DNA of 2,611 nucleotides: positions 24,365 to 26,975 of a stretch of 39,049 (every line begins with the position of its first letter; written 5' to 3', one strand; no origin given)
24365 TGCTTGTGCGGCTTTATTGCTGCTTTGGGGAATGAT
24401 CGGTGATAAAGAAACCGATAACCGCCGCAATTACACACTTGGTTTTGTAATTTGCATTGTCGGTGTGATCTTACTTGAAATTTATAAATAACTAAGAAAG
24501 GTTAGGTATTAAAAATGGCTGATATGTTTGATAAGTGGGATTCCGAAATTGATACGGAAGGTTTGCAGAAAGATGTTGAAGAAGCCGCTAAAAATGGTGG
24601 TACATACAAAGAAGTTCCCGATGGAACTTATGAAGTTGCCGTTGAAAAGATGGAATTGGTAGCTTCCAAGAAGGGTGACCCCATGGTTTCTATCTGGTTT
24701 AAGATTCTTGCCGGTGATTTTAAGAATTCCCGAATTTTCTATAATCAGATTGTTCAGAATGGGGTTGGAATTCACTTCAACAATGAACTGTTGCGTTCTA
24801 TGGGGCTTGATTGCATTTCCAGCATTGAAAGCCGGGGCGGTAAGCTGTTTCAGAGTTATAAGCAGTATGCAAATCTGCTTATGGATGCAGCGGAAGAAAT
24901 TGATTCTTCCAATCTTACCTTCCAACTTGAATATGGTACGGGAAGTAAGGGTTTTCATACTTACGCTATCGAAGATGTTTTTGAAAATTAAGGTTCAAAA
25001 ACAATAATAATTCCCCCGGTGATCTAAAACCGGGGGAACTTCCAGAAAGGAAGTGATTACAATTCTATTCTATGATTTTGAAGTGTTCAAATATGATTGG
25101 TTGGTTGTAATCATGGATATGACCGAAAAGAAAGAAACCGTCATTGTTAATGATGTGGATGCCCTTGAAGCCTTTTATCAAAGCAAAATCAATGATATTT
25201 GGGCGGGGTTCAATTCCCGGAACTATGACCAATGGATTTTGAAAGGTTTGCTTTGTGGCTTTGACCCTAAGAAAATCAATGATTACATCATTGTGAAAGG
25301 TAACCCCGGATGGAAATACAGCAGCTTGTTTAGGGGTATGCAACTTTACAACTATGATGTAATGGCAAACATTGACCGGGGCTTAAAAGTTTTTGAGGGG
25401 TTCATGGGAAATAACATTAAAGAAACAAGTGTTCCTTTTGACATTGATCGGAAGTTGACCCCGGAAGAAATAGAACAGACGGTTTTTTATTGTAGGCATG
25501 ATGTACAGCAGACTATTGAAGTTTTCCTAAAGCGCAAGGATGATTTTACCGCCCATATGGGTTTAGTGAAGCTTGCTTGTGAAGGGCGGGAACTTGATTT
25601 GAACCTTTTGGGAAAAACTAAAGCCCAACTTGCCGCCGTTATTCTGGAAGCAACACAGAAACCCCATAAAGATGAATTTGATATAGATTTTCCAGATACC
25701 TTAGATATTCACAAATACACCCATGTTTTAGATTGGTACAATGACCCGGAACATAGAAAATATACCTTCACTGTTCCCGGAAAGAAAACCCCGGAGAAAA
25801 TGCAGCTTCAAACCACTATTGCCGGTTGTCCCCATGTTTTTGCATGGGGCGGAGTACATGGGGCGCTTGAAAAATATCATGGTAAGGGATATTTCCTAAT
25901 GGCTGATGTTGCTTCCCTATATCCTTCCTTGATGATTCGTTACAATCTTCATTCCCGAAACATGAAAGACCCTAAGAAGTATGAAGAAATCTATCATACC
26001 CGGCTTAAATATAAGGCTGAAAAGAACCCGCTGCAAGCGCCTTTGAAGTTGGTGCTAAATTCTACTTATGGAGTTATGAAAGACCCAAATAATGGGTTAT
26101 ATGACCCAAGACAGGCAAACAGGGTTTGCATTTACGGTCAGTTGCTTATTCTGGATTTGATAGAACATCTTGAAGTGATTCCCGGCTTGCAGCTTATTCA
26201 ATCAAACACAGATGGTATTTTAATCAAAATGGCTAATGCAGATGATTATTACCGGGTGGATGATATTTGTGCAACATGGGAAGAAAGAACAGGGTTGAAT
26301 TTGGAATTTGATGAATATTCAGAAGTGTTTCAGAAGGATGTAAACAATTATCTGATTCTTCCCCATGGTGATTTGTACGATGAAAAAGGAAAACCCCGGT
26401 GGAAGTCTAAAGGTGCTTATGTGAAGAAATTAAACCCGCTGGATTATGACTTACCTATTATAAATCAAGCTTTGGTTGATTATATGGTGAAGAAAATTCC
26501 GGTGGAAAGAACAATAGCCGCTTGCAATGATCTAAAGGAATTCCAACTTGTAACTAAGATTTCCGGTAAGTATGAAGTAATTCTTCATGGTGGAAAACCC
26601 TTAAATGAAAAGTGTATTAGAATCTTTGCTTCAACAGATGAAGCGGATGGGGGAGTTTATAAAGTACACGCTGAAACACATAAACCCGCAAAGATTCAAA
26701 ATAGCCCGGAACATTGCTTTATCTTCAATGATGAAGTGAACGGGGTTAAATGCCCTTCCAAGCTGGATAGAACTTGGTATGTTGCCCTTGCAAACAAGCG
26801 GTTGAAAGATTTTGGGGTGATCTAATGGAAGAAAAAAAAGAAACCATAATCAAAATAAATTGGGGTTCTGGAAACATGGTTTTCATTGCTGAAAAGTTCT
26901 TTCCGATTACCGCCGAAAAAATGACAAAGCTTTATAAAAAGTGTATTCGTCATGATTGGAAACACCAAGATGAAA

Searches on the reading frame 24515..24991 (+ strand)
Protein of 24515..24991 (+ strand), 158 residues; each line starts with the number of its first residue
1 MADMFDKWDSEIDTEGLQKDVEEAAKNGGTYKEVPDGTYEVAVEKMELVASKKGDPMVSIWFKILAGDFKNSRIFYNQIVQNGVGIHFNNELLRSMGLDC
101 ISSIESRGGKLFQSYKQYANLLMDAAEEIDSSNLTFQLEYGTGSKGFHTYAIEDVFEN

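Call 16: search_protein_families(library=pfam, proteins=[window:24515-24991:+], max_evalue=0.01)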
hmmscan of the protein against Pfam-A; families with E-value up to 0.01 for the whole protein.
window:24515-24991:+ (158 aa): 1 family
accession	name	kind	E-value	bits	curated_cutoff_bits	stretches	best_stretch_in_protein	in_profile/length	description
PF05037.18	DUF669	-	1.9e-07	31.7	21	1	30-80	10-61/138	Protein of unknown function (DUF669)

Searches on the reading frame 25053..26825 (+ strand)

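Call 16: search_protein_families(library=pfam, proteins=[window:25053-26825:+], max_evalue=0.01)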
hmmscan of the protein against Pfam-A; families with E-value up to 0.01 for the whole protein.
window:25053-26825:+ (590 aa): 1 family
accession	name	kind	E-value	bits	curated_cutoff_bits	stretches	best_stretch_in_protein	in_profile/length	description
PF00136.26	DNA_pol_B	-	7.9e-05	22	23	0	280-309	59-88/453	DNA polymerase family B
